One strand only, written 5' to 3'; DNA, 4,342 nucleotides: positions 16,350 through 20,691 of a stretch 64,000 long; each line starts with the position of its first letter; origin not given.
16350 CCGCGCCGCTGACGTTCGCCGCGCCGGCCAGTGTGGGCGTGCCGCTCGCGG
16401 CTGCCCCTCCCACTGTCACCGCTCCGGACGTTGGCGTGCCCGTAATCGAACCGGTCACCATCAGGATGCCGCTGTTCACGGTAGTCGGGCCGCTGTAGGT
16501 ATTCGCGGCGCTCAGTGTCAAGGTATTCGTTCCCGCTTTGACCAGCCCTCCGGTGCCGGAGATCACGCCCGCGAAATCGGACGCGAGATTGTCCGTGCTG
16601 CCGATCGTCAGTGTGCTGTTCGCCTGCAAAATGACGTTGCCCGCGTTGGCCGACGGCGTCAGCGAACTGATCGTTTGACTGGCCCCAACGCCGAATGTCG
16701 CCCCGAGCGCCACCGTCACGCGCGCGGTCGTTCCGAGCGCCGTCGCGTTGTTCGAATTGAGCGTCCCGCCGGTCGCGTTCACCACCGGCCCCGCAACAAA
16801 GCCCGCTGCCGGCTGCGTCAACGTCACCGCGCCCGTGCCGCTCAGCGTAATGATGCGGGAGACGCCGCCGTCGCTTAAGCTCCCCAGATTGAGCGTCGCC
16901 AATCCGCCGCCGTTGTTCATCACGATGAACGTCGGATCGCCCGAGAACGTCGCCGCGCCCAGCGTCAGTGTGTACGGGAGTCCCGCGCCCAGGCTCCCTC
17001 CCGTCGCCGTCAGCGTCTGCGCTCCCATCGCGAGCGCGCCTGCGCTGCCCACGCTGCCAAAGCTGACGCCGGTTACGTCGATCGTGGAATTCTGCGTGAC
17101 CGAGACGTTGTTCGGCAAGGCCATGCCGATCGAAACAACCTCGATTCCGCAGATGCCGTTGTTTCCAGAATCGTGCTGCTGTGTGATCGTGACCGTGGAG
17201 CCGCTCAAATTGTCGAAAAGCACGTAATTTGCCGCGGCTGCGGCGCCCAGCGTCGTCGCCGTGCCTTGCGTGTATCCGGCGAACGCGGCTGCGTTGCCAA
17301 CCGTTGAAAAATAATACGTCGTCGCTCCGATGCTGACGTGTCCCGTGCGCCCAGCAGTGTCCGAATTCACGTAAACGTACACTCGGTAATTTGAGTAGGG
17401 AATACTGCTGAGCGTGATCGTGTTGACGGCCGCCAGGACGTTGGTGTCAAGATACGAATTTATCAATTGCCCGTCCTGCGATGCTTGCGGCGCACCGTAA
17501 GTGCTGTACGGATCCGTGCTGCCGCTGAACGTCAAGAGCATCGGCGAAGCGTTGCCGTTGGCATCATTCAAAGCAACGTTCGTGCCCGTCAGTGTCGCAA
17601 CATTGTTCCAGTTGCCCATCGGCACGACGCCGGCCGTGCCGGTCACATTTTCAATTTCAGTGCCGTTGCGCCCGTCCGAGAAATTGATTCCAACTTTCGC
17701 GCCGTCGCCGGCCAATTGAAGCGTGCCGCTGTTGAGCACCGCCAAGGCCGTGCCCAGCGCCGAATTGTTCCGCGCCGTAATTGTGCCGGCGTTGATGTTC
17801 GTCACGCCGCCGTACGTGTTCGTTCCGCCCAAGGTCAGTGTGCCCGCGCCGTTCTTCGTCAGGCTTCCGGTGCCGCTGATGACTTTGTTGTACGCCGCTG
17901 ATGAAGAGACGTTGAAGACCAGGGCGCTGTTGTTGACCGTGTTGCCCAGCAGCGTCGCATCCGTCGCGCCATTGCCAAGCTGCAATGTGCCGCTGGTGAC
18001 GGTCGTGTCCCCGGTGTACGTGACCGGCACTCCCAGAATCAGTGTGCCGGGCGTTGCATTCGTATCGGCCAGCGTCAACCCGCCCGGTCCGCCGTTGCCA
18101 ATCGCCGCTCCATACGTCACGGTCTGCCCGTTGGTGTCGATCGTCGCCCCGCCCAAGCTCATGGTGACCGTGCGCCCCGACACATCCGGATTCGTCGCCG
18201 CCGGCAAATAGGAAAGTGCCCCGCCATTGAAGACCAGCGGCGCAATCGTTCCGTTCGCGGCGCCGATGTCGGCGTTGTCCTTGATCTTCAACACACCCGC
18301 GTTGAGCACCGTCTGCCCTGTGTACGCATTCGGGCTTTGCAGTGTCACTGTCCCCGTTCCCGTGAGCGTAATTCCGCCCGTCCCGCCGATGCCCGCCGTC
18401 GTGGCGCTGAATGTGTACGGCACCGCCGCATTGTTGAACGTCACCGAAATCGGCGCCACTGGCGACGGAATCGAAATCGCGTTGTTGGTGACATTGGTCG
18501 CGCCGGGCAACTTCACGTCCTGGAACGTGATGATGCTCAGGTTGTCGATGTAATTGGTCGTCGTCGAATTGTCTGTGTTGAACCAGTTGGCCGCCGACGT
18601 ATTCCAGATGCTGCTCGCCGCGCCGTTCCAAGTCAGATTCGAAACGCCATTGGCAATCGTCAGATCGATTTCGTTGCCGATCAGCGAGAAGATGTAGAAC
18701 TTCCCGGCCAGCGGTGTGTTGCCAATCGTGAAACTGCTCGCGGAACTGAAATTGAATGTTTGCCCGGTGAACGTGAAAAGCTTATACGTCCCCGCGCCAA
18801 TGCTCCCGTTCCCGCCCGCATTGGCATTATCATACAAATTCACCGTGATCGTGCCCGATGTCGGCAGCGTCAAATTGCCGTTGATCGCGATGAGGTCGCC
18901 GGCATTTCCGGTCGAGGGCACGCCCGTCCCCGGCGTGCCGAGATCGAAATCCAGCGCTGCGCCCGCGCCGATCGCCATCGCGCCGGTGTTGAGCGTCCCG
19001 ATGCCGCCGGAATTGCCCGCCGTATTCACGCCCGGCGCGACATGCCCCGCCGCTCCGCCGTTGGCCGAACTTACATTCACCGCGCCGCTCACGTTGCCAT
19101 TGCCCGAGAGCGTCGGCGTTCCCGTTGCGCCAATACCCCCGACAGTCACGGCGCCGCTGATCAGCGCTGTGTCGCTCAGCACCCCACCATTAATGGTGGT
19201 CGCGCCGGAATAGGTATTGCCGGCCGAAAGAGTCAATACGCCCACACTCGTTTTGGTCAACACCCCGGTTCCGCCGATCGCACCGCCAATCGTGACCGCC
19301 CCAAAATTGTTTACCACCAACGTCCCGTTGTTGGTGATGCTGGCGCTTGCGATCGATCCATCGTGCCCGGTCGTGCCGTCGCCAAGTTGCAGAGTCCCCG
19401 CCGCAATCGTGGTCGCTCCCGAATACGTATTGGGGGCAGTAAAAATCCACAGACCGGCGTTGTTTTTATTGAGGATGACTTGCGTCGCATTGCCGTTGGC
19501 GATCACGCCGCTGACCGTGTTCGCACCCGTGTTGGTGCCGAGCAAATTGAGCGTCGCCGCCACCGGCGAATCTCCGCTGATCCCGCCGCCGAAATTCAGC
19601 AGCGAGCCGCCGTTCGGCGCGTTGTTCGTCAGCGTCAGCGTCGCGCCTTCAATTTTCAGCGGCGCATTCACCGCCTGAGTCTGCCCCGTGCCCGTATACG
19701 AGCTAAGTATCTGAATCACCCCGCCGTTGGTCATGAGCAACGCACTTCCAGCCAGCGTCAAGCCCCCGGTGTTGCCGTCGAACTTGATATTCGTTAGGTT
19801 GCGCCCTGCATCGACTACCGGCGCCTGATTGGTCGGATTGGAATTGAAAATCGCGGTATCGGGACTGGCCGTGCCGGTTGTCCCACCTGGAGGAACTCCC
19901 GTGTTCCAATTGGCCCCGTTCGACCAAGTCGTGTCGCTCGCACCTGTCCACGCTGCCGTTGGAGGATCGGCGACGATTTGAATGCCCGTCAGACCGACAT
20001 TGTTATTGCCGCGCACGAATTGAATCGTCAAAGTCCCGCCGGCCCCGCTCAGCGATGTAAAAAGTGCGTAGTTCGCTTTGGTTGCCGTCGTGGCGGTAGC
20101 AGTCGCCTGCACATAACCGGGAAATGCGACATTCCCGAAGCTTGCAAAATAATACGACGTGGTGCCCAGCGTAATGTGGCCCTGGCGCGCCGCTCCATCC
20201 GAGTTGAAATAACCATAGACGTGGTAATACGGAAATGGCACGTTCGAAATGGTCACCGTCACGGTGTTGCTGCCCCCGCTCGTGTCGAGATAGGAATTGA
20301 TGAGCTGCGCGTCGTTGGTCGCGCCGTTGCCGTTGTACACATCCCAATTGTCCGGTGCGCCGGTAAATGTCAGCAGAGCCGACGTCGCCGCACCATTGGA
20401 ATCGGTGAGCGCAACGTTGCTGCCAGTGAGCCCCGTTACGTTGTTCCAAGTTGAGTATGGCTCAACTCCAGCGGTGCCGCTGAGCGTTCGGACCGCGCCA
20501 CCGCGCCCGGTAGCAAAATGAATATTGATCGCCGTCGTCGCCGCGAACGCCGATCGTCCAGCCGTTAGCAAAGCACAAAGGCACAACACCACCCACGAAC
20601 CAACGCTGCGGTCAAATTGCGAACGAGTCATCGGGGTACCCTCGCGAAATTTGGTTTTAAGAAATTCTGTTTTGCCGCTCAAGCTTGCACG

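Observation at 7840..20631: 4,263-aa secreted giant combining adhesin-type beta-strand repeats with a terminal C25 protease and no recognisable anchor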

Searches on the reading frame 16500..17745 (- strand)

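Call 21: search_protein_families(library=pfam, proteins=[window:16500-17745:-], max_evalue=5)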
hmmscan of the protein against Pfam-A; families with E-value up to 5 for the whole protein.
window:16500-17745:- (415 aa): 1 family
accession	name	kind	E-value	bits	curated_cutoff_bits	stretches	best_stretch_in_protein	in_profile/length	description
PF00798.23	Arena_glycoprot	-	0.076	12.1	25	1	94-134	339-379/483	Arenavirus glycoprotein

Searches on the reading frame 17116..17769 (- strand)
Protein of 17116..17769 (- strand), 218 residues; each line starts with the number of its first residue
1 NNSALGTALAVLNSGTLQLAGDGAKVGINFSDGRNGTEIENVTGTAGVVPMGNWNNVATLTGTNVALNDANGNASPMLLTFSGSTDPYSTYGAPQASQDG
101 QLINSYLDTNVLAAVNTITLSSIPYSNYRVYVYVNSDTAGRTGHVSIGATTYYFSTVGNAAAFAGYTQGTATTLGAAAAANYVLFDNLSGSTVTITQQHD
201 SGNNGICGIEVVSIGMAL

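Call 37: find_homologous_proteins(query=A2, max_evalue=0.001)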
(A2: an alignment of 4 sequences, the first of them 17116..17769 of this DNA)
Query A2 (4 sequences) (218 aa, profile of the alignment): 13 proteins with E <= 0.001 among 8000 candidates.
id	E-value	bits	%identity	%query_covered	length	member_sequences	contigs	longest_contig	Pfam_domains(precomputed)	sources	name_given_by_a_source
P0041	1.9e-36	144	39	86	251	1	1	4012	-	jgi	jgi:hypothetical protein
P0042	1.5e-34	137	37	86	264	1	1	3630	-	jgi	jgi:hypothetical protein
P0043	1.8e-28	118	39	86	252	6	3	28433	-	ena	-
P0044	5.8e-22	96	37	78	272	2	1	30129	-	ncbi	-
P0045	1.1e-21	95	49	44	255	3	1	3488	-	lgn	-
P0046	1.2e-21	95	37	81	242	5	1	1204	-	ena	-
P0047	1.8e-20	92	38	77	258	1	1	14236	-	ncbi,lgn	-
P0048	4.6e-20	90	38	81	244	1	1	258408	PF07589.17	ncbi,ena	-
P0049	2.8e-19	88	32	96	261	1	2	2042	-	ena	-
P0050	6.8e-18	83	33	73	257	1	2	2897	-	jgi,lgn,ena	-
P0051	1.0e-16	79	30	89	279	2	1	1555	PF07589.17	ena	-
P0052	3.5e-10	58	29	87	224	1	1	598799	PF07589.17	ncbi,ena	-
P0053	7.6e-10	57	33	86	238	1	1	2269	-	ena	-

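Call 48: predict_structure(alignment_id=A3)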
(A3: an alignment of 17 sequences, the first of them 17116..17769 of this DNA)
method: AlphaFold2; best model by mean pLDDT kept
length: 218 residues; sequences in the alignment: 17
mean_pLDDT: 81.7   pTM: 0.82
mean pLDDT of the five models: 81.7, 79.3, 75.0, 74.9, 74.1
residues with pLDDT >= 90: 111; 70-90: 54; 50-70: 30; < 50: 23
segments of 3 or more residues with pLDDT < 50: 10-21, 85-87
pLDDT, mean of each block of 10 residues (from residue 1): 49 40 83 59 90 87 89 94 61 74 77 83 96 91 96 89 85 97 97 95 91 74
secondary structure, 60 per line:
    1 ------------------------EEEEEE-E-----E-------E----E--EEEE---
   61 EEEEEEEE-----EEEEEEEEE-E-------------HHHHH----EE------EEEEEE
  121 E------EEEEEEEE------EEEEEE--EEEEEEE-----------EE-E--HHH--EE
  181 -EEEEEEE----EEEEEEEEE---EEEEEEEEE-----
elements in order: E25-30 E54-57 E61-68 E74-82 H98-102 E115-121 E128-135 E142-147 E150-156 E182-188 E193-201 E205-213

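Call 51: fold_search(model_id=the predicted structure, library=pdb)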
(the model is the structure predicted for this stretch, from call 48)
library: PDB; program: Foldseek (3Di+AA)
matches with E <= 10: 1183; with E <= 0.001: 1
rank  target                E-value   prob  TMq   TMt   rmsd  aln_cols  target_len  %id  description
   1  2xon_L                8.6e-04  0.98  0.28  0.37   7.7       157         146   11  Structure of TmCBM61 in complex with beta-1,4-galactotriose at 1.4 A resolution (released 2010-09-08)
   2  5la2_A                1.0e-03  0.99  0.30  0.16   9.1       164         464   14  The mechanism by which arabinoxylanases can recognise highly decorated xylans (released 2016-08-31)
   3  4d8m                  1.2e-03  1.00  0.29  0.12   6.6       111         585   11  Crystal structure of Bacillus thuringiensis Cry5B nematocidal toxin (released 2012-12-19)
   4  2xom_A                1.2e-03  0.97  0.28  0.37   7.7       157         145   12  Atomic resolution structure of TmCBM61 in complex with beta-1,4- galactotriose (released 2010-09-08)
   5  8hhe_A                1.3e-03  1.00  0.30  0.11   6.8       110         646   11  Crystal structure of Cry5B from Bacillus thuringiensis at 4.5 A resolution (released 2022-12-07)
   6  9qxq                  1.3e-03  0.96  0.24  0.06  10.8       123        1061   16  native structure of full-length pesticidal protein Cry1Ca18 at pH9, from crystals formed in vivo (released 2026-02-11)
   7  8j3x_B                1.4e-03  1.00  0.27  0.17   6.3       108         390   11  Crystal structure of CBM6E from Saccharophagus degradans (released 2024-04-24)
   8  9fm1_A                1.5e-03  0.85  0.24  0.15  12.0       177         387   13  Cryo-EM structure of Influenza B/Washington/02/2019 virus hemagglutinin in complex with single-domain antibody hVHH-69 (released 2025-07-09)
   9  8hhe_B                1.6e-03  0.99  0.31  0.12   8.3       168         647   10  Crystal structure of Cry5B from Bacillus thuringiensis at 4.5 A resolution (released 2022-12-07)
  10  5uj6_B                1.9e-03  0.99  0.38  0.12   8.6       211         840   10  Crystal Structure of Bacteroides Uniformis beta-glucuronidase (released 2017-06-28)
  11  8j3y_A                2.1e-03  1.00  0.27  0.17   4.9       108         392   11  Crystal structure of CBM6E E168Q in complex with oligosaccharides (released 2024-04-24)
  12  9ked_A                2.1e-03  0.84  0.24  0.13  11.4       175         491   15  Cryo-EM structure of spiny eel influenza-like virus HA (released 2025-11-12)
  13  8j3x_A                2.2e-03  0.99  0.29  0.18   8.5       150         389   11  Crystal structure of CBM6E from Saccharophagus degradans (released 2024-04-24)
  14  6fyw_A                2.2e-03  0.80  0.26  0.19  10.8       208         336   15  Structure of B/Brisbane/60/2008 Influenza Hemagglutinin in complex with SD83 (released 2018-11-07)
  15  6ueh                  2.3e-03  1.00  0.32  0.17   6.0       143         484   12  Crystal structure of a ruminal GH26 endo-beta-1,4-mannanase (released 2020-03-11)
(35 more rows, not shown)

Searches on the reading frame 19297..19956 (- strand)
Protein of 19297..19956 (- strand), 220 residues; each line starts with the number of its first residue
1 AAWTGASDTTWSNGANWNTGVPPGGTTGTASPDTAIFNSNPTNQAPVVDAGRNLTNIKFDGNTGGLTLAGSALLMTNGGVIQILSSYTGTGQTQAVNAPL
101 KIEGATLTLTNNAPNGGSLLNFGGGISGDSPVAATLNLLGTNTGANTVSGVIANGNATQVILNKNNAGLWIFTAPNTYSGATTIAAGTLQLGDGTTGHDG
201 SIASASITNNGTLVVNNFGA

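Call 21: search_protein_families(library=pfam, proteins=[window:19297-19956:-], max_evalue=5)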
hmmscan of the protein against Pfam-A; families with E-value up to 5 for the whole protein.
window:19297-19956:- (220 aa): 3 families
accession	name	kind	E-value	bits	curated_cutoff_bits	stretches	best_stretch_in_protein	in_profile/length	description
PF12951.13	PATR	-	7.3e-09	36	27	1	162-191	1-30/30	Passenger-associated-transport-repeat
PF00716.22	Peptidase_S21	-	0.076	13.2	27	1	8-113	228-326/337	Assemblin (Peptidase family S21)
PF18783.7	IPU_b_solenoid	-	0.12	12.8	30.2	1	42-61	3-25/33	Isopullulanase beta-solenoid repeat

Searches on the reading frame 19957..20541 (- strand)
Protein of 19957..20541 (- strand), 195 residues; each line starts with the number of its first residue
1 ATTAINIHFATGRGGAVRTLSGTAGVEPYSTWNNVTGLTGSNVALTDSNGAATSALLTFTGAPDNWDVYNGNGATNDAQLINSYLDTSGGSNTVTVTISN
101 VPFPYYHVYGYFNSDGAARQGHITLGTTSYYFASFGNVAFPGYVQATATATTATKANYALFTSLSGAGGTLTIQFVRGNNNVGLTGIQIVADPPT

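Call 21: search_protein_families(library=pfam, proteins=[window:19957-20541:-], max_evalue=5)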
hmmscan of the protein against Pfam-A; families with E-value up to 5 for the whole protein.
window:19957-20541:- (195 aa): 0 families
